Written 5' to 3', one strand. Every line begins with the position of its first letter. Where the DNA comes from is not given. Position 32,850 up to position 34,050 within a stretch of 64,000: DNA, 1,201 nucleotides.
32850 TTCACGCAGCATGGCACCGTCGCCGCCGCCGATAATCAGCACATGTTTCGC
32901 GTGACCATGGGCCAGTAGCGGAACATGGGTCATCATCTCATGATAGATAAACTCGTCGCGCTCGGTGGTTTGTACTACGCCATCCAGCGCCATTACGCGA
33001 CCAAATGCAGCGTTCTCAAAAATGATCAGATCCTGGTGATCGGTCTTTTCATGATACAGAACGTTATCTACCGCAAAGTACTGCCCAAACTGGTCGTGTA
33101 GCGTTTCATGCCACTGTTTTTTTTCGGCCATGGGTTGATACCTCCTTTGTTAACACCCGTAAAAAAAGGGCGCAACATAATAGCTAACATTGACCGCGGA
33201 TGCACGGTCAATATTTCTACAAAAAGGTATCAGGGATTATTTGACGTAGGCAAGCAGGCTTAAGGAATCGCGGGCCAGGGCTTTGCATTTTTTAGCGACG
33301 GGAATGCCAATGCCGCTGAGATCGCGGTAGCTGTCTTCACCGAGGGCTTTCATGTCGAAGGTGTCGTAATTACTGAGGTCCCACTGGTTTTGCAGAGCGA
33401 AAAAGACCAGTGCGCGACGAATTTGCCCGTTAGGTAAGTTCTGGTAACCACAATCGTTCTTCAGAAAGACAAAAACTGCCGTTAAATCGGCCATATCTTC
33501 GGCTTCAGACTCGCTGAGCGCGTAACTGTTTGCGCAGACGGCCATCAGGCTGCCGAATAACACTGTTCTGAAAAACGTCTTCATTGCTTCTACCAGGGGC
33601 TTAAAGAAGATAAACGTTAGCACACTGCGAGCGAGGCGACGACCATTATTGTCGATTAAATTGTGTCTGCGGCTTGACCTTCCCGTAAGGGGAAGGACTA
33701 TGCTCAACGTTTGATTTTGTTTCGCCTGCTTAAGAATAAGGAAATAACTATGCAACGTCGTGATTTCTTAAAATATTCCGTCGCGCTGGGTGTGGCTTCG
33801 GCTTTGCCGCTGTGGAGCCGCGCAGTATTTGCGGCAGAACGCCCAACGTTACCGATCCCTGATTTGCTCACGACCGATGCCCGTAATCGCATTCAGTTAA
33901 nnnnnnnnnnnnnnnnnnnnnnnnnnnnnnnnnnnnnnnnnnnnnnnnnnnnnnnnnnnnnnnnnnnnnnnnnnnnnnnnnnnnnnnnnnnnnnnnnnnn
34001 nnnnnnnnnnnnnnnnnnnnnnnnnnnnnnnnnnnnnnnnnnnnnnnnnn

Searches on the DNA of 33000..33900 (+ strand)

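Call 3: search_dna_similar(query=window:33100-33800:+, collection=ecoli_genomes, mode=near, max_rows=8)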
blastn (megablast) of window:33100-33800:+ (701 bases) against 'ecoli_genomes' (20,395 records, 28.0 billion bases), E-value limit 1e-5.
Records with a match: 5432; places in all: 5444; records where one place covers at least 80% of the query: 5425.
Genomes with a match: 5425 of 5426; with a place that covers at least 80% of the query: 5425. Places per genome that has any: lowest 1, median 1, highest 3. On chromosomes: 5434 places; on plasmids: 10.
Best place of each record, by identity: >=99% 3797; 95-99% 1635.
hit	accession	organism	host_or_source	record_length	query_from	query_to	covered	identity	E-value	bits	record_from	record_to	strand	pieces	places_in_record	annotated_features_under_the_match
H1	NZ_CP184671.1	Escherichia coli HB101 strain HB101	Homo sapiens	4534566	1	701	100%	99.9%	0e+0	1307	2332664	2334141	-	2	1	IS1-like element IS1A family transposase | yacC: YacC family pilotin-like protein | cueO: multicopper oxidase CueO | speE: polyamine aminopropyltransferase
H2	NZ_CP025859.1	Escherichia coli strain 504239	Homo sapiens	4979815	1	701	100%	99.9%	0e+0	1290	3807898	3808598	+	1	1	yacC: YacC family pilotin-like protein | cueO: multicopper oxidase CueO | speE: polyamine aminopropyltransferase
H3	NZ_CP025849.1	Escherichia coli strain 600468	Homo sapiens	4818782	1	701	100%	99.9%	0e+0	1290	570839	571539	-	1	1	yacC: YacC family pilotin-like protein | cueO: multicopper oxidase CueO | speE: polyamine aminopropyltransferase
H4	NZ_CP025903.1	Escherichia coli strain 300709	Homo sapiens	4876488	1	701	100%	99.9%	0e+0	1290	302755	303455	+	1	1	yacC: YacC family pilotin-like protein | cueO: multicopper oxidase CueO | speE: polyamine aminopropyltransferase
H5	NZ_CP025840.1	Escherichia coli strain 214-4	Homo sapiens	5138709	1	701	100%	99.9%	0e+0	1290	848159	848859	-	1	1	yacC: YacC family pilotin-like protein | cueO: multicopper oxidase CueO | speE: polyamine aminopropyltransferase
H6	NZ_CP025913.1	Escherichia coli strain 203740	Homo sapiens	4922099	1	701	100%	99.9%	0e+0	1290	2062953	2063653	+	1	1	yacC: YacC family pilotin-like protein | cueO: multicopper oxidase CueO | speE: polyamine aminopropyltransferase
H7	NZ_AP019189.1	Escherichia coli strain M217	Homo sapiens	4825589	1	701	100%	99.9%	0e+0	1290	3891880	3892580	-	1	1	yacC: YacC family pilotin-like protein | cueO: multicopper oxidase CueO | speE: polyamine aminopropyltransferase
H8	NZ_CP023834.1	Escherichia coli strain 4/2-1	Homo sapiens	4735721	1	701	100%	99.9%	0e+0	1290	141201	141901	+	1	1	yacC: YacC family pilotin-like protein | cueO: multicopper oxidase CueO | speE: polyamine aminopropyltransferase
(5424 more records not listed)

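Call 6: get_annotated_region(hit=H2, flank=4000)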
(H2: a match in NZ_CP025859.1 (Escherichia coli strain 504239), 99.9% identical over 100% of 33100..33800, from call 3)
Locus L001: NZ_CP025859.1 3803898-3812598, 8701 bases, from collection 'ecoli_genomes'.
description: Escherichia coli strain 504239 chromosome, complete genome
organism: Escherichia coli strain 504239 (NCBI taxid 562)
replicon: chromosome; assembly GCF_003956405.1
host: Homo sapiens; source: stool; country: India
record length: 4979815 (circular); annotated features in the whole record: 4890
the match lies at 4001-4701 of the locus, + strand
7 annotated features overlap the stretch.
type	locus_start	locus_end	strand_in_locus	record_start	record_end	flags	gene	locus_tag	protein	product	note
CDS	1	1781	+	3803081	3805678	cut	acnB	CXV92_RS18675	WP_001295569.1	bifunctional aconitate hydratase 2/2-methylisocitrate dehydratase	-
CDS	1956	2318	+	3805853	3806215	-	yacL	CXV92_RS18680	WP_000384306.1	protein YacL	-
CDS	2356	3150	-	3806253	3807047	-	speD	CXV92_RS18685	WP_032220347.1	adenosylmethionine decarboxylase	-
CDS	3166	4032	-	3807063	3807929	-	speE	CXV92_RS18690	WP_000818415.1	polyamine aminopropyltransferase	-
CDS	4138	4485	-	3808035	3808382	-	yacC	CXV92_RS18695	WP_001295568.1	YacC family pilotin-like protein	-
CDS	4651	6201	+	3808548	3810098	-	cueO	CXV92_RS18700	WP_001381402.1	multicopper oxidase CueO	-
CDS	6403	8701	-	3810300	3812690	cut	gcd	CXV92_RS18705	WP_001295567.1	quinoprotein glucose dehydrogenase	-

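Call 75: search_rna_families(source=window, start=33000, end=33900, threshold=evalue, max_evalue=1)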
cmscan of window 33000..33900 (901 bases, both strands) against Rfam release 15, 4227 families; matches with E-value up to 1: 2.
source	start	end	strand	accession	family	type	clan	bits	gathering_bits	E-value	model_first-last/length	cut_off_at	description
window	33088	33185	-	RF00396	SNORA13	Gene; snRNA; snoRNA; HACA-box;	CL00028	25.6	53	0.05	1-134/134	no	Small nucleolar RNA SNORA13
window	33180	33299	+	RF01447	S_pombe_snR98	Gene; snRNA; snoRNA; HACA-box;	-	16.6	40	0.28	1-212/212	no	small nucleolar RNA snR98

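Call 76: get_annotated_region(hit=H1, flank=300)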
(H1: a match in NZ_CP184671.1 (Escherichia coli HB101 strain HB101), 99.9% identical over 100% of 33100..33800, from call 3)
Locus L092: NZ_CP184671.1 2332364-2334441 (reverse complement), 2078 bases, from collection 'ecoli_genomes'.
description: Escherichia coli HB101 chromosome, complete genome
organism: Escherichia coli HB101 strain HB101 (NCBI taxid 634468)
replicon: chromosome; assembly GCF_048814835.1
host: Homo sapiens; source: -; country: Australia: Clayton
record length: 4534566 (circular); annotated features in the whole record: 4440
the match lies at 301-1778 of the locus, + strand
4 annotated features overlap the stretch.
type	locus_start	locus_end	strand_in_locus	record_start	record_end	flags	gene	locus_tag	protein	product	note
CDS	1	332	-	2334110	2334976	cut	speE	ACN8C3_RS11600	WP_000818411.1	polyamine aminopropyltransferase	-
CDS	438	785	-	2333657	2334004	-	yacC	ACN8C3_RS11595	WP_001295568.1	YacC family pilotin-like protein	-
CDS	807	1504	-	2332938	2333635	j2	-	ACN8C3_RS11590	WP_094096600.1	IS1-like element IS1A family transposase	programmed frameshift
CDS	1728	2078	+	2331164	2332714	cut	cueO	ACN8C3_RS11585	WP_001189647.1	multicopper oxidase CueO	-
